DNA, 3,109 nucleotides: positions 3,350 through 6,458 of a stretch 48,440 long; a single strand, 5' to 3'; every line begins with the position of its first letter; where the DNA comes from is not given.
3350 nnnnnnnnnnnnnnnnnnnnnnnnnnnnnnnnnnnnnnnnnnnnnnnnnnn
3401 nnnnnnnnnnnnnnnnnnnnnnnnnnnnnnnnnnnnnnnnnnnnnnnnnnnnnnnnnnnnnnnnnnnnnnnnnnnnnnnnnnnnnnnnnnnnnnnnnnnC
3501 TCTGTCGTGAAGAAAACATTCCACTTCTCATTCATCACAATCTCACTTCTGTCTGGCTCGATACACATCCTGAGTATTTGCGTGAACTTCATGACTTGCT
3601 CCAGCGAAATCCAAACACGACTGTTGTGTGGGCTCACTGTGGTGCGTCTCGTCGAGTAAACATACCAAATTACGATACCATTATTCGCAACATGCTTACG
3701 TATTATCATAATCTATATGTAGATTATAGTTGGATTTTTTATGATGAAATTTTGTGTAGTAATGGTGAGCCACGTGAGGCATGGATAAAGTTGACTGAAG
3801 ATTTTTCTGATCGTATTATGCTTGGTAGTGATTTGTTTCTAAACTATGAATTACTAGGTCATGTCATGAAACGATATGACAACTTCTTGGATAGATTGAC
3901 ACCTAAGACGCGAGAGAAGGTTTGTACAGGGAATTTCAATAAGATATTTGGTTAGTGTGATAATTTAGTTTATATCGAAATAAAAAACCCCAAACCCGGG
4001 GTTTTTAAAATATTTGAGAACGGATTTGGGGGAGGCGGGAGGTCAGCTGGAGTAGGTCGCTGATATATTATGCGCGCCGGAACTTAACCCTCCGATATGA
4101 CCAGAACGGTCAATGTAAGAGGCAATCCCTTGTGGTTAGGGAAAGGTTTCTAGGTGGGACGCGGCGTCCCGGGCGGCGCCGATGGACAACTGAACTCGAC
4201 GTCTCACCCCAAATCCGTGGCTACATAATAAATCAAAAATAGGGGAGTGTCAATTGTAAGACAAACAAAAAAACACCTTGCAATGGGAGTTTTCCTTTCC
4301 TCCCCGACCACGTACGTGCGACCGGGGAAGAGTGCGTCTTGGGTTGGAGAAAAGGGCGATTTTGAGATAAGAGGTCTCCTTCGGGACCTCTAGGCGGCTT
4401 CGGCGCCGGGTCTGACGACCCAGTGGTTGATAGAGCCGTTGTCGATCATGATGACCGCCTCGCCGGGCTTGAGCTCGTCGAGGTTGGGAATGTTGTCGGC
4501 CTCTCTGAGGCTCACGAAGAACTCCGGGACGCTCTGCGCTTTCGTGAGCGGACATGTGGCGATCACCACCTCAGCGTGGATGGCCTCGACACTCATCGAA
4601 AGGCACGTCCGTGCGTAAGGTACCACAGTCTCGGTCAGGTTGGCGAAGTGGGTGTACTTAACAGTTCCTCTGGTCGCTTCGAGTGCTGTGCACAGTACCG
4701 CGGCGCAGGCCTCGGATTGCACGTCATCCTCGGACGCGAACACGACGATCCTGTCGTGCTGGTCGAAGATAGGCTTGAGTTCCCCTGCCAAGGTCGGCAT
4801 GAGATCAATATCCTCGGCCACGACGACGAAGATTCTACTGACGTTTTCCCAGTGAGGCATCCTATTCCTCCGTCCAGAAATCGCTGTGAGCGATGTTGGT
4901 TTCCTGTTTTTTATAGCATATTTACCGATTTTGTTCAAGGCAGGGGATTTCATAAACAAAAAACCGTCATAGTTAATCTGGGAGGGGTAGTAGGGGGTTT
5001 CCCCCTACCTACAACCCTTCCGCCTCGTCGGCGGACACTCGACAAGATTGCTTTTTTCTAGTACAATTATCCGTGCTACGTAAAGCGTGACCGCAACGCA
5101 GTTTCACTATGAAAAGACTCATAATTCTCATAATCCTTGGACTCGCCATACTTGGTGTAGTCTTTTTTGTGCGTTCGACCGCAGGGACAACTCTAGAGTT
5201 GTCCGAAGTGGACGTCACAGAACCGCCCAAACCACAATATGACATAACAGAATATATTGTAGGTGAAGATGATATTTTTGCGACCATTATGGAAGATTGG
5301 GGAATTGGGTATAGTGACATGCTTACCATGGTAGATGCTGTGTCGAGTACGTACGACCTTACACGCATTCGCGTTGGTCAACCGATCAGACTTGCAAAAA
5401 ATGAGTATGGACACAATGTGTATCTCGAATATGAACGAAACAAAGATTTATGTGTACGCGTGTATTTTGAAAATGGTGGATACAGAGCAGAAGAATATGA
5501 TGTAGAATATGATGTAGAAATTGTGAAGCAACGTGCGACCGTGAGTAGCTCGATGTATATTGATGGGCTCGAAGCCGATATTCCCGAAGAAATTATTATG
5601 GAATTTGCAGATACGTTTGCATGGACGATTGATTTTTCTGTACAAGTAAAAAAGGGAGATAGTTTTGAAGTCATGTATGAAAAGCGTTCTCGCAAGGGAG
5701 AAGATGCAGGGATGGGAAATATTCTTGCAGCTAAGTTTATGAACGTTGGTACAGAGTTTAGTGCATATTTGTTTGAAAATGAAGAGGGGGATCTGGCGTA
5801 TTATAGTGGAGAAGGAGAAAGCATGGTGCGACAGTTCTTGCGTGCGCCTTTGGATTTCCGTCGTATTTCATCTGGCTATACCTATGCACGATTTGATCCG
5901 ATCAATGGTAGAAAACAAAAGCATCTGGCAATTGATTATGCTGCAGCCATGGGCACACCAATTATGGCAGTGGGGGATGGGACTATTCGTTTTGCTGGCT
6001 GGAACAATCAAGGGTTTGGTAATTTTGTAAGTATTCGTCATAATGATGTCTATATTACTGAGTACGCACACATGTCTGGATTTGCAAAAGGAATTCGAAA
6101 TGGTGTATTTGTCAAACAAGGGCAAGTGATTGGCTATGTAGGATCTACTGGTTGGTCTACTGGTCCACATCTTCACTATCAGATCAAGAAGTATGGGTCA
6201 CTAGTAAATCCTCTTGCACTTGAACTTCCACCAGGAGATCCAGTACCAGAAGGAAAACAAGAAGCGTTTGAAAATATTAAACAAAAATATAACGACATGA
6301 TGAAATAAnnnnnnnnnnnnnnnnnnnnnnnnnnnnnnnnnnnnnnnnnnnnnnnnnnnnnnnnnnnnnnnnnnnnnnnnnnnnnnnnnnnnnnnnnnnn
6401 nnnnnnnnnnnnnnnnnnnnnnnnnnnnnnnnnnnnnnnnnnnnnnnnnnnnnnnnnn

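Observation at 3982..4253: Stand-alone ~200-nt GC-rich structured RNA with consensus promoter and terminator, family not recognisable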

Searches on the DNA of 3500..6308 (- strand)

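Call 3: search_rna_families(source=window, start=3500, end=5200, threshold=evalue, max_evalue=10, show_alignments=3)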
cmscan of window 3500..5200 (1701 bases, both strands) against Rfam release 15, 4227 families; matches with E-value up to 10: 6.
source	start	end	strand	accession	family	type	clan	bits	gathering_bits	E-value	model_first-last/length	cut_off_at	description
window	3687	3753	+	RF00078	MicA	Gene; sRNA;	-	19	41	6.5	1-75/75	no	MicA sRNA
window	3730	3808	+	RF00537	snoMe28S-Am2634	Gene; snRNA; snoRNA; CD-box;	-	18.5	50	8.4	1-97/97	no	Small nucleolar RNA Me28S-Am2634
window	4234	4303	-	RF03469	mir-1179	Gene; miRNA;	-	17.2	80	4.1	1-82/82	no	mir-1179 microRNA precursor family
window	4990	5032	+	RF00192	BLV_package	Cis-reg;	-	17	70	1.2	1-55/55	no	Bovine leukaemia virus RNA packaging signal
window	4926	5056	+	RF02501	Atu_C7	Gene; sRNA;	-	15.5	45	0.78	1-157/157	no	Rhizobiales sRNA Atu_C7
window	4289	4339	-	RF01747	msiK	Cis-reg;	-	14.9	33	2.4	1-60/60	no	msiK RNA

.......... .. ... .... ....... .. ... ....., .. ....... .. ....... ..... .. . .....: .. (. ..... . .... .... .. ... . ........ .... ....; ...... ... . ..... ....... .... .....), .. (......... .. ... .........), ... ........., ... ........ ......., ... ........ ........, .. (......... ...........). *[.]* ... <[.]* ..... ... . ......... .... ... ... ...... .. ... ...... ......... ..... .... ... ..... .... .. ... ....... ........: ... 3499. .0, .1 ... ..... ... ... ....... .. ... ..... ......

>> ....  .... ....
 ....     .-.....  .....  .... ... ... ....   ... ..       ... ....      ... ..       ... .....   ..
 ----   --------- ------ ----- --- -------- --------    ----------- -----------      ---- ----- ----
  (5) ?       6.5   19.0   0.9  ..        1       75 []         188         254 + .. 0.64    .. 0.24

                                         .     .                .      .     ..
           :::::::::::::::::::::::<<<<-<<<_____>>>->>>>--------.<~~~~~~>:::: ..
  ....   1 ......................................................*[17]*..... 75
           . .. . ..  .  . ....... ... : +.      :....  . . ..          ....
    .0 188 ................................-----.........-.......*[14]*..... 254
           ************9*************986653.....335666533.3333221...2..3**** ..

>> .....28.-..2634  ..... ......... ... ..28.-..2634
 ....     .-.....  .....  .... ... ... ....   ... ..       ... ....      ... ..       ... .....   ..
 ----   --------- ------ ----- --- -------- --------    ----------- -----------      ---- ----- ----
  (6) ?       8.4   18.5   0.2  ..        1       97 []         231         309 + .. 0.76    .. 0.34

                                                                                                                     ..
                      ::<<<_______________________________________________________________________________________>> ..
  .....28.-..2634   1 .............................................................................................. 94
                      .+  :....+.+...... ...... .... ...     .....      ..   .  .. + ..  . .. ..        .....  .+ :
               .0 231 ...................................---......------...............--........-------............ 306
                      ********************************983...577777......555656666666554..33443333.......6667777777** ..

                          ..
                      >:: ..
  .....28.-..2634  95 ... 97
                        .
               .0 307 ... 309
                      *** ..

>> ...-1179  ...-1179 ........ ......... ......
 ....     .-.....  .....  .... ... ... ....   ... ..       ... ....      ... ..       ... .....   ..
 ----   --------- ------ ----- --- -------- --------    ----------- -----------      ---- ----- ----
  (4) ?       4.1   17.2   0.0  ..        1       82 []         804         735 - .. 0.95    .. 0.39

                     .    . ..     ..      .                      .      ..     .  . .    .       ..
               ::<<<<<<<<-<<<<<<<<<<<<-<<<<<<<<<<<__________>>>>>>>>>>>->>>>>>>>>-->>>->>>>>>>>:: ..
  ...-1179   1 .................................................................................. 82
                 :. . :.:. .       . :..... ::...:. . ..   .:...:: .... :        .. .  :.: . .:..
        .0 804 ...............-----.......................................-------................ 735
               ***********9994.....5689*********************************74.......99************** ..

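Call 8: search_dna_similar(query=window:3900-5000:-, collection=phages, mode=distant)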
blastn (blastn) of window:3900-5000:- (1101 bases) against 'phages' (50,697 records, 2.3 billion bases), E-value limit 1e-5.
No match.

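Call 23: search_rna_families(sources=[L002, L003, L004, L005, L006], threshold=gathering)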
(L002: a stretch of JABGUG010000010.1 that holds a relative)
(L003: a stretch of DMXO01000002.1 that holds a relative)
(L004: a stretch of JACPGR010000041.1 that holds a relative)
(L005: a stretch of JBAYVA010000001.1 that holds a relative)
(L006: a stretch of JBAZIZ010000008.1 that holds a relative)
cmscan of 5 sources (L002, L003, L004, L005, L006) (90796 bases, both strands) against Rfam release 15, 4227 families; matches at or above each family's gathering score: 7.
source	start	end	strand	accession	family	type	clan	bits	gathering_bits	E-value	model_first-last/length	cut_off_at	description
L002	847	1183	-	RF00028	Intron_gpI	Intron;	-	86.9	50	1.2e-20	1-253/253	no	Group I catalytic intron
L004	6849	7254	+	RF00028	Intron_gpI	Intron;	-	76.4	50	1.8e-17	1-253/253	no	Group I catalytic intron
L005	9239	9655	-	RF00028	Intron_gpI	Intron;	-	65.7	50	2.9e-14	1-253/253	no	Group I catalytic intron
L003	9473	9809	-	RF00028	Intron_gpI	Intron;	-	58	50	5.8e-12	1-253/253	no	Group I catalytic intron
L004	11251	11296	-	RF01687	Acido-Lenti-1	Gene; sRNA;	-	55.8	37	9.6e-10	1-46/46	no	Acido-Lenti-1 RNA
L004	523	599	-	RF02961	DUF3800-II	Gene; sRNA;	-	49.3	43.2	7.1e-07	1-69/69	no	DUF3800-II RNA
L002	1153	1207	-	RF00005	tRNA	Gene; tRNA;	CL00001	35.5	29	0.0014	1-71/71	no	tRNA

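Call 74: build_rna_model(alignment_id=A1, structure=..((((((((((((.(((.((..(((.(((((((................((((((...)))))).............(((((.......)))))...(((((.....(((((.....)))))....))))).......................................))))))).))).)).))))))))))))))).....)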
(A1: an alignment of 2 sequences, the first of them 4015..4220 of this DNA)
Model R1 built from alignment A1 (2 sequences, 206 columns); structure: as given.
model positions 206; base pairs 48; branch points 2; effective number of sequences 0.8; information 0.591 bits per position. Calibrated on 0.2 Mb of random sequence (short: E-values are rough).
structure used (alignment columns):
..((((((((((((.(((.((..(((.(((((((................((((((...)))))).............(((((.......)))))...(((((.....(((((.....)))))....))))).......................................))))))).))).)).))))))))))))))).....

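Call 75: search_with_rna_model(model_id=R1, sources=[window, L002, L003, L004, L005, L006, L007, L008, L009, L010, L011, L012, L013, L014, L015, L016, L017, L018, L019, L020, L021, L022, L023, L024, L025, L026, L027, L028, L029, L030, L031, L032, L033, L034, L035, L036, L037, L038, L039, L040, L041, L042, L043, L044, L045, L046, L047, L048, L049, L050, L051, L052, L053, L054, L057, L059], max_evalue=10)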
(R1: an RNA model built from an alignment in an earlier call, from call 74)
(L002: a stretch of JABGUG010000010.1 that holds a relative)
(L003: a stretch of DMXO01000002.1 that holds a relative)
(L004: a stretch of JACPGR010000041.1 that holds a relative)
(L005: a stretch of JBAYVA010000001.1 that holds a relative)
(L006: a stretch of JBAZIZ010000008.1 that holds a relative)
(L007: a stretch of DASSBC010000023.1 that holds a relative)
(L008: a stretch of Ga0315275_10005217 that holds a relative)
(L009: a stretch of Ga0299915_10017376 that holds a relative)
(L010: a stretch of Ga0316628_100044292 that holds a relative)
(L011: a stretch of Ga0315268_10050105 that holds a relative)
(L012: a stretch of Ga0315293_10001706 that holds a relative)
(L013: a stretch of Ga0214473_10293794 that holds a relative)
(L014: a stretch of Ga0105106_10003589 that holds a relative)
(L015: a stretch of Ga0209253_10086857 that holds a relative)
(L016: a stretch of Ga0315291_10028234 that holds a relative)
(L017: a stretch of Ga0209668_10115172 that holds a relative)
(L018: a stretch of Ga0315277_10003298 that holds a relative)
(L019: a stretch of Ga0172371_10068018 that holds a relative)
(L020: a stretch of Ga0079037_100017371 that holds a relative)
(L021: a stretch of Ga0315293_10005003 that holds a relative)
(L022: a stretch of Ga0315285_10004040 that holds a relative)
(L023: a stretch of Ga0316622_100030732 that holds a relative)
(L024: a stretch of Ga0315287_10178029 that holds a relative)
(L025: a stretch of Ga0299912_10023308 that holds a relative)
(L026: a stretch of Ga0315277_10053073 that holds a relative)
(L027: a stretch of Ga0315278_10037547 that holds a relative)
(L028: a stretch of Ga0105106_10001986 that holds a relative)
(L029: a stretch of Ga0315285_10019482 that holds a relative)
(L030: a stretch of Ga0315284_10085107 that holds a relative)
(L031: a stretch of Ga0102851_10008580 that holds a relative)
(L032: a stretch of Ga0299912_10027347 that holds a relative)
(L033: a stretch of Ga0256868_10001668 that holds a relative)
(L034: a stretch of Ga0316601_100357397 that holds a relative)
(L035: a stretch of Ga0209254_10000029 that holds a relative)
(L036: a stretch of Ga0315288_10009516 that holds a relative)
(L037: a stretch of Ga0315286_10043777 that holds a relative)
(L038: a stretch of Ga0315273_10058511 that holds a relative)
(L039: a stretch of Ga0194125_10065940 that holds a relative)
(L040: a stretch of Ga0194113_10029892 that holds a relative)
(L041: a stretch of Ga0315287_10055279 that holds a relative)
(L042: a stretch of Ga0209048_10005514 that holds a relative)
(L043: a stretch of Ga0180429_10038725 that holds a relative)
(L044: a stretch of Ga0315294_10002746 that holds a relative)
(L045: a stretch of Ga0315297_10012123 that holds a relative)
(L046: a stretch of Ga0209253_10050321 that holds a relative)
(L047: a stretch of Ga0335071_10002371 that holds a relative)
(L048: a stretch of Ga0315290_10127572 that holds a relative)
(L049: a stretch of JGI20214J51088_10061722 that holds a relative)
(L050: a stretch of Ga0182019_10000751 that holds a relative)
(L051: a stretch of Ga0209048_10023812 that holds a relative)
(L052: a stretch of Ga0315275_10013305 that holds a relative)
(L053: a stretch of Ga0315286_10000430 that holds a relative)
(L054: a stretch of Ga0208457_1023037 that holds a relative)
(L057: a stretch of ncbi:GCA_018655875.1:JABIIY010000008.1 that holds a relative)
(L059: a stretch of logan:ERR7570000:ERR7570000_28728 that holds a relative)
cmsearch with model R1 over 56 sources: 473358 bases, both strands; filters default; matches with E-value up to 10: 8.
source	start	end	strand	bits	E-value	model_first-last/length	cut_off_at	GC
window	4015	4220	-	272.7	1.1e-67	1-206/206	no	0.57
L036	4994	5057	-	13.3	0.22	1-206/206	no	0.56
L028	2791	2833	-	8.5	3.6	51-95/206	no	0.7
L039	2066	2097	+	7.8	5.4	1-206/206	no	0.72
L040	1764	1795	+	7.8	5.4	1-206/206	no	0.72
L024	1778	1867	-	7.8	5.5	1-206/206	no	0.7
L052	3772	3914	+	6.9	9.1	1-206/206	no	0.54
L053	4661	4803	+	6.9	9.1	1-206/206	no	0.54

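Call 80: search_dna_similar(query=window:3982-4960:-, collection=plasmids, mode=distant, max_evalue=0.001)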
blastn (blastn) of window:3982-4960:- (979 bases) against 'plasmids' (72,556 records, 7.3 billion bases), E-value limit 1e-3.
No match.
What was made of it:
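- Tried and rejected: BLAST against phage and plasmid collections (calls 8, 80).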
